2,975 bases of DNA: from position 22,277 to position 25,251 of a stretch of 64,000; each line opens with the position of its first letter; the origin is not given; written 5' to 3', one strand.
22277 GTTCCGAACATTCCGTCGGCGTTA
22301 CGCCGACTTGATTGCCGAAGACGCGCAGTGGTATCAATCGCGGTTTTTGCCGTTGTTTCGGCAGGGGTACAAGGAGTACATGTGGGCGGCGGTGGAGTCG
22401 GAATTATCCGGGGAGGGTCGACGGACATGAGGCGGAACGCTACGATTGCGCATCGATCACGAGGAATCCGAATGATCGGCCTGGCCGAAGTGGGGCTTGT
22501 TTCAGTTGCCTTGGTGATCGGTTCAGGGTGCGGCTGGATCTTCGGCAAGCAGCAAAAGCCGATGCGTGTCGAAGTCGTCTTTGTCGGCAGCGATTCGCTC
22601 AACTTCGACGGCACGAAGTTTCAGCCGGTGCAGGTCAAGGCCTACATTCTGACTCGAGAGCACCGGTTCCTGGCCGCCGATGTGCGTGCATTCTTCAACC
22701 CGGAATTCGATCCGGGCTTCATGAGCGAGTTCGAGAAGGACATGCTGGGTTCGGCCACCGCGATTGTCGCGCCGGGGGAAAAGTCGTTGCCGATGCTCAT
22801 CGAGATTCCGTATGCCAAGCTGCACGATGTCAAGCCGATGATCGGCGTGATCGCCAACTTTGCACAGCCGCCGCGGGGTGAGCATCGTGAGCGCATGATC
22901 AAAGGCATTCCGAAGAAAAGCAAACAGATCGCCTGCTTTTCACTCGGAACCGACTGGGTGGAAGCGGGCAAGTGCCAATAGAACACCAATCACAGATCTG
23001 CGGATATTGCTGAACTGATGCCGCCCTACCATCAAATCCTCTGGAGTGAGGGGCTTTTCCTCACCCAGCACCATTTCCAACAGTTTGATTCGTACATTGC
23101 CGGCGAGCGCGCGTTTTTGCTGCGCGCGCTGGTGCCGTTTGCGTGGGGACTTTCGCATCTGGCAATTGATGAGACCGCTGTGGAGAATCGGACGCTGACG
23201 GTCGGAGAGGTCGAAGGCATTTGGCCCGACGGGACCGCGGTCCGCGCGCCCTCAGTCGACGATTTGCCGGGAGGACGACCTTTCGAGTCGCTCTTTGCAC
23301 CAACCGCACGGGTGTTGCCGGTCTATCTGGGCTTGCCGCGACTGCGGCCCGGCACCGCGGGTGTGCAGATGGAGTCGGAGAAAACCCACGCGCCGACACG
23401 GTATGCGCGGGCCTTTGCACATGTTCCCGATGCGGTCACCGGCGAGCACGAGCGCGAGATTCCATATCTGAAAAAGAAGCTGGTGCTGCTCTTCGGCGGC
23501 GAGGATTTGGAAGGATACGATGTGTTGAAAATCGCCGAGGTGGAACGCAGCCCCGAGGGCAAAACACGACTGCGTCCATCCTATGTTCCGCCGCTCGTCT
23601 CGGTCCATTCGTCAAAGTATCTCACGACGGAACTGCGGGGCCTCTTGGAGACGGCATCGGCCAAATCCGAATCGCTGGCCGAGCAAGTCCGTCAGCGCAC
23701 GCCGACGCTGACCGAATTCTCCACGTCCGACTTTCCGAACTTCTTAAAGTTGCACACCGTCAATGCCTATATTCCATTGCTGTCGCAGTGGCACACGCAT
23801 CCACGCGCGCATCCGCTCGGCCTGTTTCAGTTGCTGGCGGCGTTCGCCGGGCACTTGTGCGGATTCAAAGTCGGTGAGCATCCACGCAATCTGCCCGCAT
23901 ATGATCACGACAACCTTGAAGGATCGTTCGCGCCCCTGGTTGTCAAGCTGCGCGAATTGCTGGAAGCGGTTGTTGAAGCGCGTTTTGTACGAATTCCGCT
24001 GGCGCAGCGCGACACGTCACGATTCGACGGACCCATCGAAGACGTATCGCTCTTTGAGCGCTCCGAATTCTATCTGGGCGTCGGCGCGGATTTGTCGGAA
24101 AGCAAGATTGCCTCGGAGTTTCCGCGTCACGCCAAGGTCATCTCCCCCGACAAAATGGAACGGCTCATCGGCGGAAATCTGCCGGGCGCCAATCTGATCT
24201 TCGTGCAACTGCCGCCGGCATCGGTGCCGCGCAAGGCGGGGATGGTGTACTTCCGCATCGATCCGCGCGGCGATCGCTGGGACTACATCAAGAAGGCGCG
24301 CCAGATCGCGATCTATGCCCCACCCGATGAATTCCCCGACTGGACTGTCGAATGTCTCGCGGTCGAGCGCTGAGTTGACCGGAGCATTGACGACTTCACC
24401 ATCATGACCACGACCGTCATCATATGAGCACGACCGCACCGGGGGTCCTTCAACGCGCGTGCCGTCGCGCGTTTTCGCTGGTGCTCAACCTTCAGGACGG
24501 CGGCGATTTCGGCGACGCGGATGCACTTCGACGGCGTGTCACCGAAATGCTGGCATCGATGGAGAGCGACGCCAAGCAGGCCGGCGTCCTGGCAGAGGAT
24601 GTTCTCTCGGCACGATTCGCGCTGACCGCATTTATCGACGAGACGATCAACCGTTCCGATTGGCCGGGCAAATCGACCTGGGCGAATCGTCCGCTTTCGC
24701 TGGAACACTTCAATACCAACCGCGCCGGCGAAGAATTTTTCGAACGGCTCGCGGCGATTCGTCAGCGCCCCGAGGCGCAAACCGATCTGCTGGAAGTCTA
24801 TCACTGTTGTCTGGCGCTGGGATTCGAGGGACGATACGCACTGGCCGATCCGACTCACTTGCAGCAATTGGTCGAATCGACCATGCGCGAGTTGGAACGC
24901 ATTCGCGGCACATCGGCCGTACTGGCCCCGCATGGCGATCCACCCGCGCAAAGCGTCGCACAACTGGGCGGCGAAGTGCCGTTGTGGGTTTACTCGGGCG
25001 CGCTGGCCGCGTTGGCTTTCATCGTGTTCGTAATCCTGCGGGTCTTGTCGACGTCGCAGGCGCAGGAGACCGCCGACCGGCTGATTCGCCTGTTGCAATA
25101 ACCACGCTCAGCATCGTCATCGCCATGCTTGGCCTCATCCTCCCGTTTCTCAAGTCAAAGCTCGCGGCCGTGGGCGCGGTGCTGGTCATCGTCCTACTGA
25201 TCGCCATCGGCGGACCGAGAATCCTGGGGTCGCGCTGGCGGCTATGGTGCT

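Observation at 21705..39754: Complete 13-gene T6SS-i-type core block (tssJKLM-tagF-tssABC-hcp-tssEFG-clpV) in a genome that also encodes T9SS-sorted proteins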

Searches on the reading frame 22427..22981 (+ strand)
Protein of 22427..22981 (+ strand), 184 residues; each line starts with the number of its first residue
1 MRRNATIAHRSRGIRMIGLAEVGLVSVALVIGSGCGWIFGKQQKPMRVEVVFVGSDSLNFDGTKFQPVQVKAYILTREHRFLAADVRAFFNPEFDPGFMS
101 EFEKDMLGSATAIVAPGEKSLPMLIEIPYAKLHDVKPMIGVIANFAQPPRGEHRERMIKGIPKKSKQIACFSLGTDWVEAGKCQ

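Call 8: search_protein_families(library=ncbifam, proteins=[window:22427-22981:+], max_evalue=0.001)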
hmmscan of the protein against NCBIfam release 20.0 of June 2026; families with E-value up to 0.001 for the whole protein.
window:22427-22981:+ (184 aa): 1 family
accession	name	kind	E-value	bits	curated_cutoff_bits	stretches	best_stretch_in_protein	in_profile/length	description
TIGR03352.1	VI_chp_3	equivalog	5.7e-09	35.8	31.6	1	25-166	5-135/147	type VI secretion system lipoprotein TssJ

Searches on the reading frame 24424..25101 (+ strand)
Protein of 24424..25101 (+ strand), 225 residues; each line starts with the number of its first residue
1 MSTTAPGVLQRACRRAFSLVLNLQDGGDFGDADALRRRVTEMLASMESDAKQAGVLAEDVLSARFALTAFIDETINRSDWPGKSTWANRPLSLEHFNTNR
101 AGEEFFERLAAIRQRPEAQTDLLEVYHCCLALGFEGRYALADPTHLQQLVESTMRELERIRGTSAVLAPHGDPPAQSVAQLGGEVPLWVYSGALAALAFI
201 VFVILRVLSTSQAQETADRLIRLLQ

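Call 3: search_protein_families(library=pfam, proteins=[window:24424-25101:+], max_evalue=0.01)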
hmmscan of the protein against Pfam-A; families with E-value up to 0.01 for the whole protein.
window:24424-25101:+ (225 aa): 1 family
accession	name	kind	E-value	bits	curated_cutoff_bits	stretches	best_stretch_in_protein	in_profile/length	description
PF09850.14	DotU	-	9.9e-56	189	27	1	9-207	2-204/205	Type VI secretion system protein DotU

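Call 8: search_protein_families(library=ncbifam, proteins=[window:24424-25101:+], max_evalue=0.001)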
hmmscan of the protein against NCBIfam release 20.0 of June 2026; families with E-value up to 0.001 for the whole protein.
window:24424-25101:+ (225 aa): 7 families
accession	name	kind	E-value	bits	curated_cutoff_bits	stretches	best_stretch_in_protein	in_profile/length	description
TIGR03349.1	IV_VI_DotU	subfamily_domain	1.2e-53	182.1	89.95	1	9-213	3-210/211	DotU/TssL family secretion system protein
NF005444.0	PRK07033.1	equivalog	1.2e-34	120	520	1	9-215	49-258/438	DotU family type VI secretion system protein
NF038239.1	T6SS_TssL_short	exception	1.2e-22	80.5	180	1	19-195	12-189/207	type VI secretion system protein TssL, short form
NF038228.1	IcmH_DotU_IVB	equivalog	1.6e-19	70.3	50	1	8-216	40-249/258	type IVB secretion system protein IcmH/DotU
NF005999.0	PRK08126.1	subfamily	6.3e-19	68.1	571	1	34-207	89-265/432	hypothetical protein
NF005445.0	PRK07034.1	equivalog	1.6e-05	23.8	703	1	44-142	178-273/536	hypothetical protein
NF011283.0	PRK14693.1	equivalog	8.5e-05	21.2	686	1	52-145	160-255/552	hypothetical protein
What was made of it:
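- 24424..25101 (+): tssL (DotU family), tail-anchored, without a peptidoglycan-binding extension. PF09850, 189 bits; TIGR03349, 182 bits (calls 3, 8).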
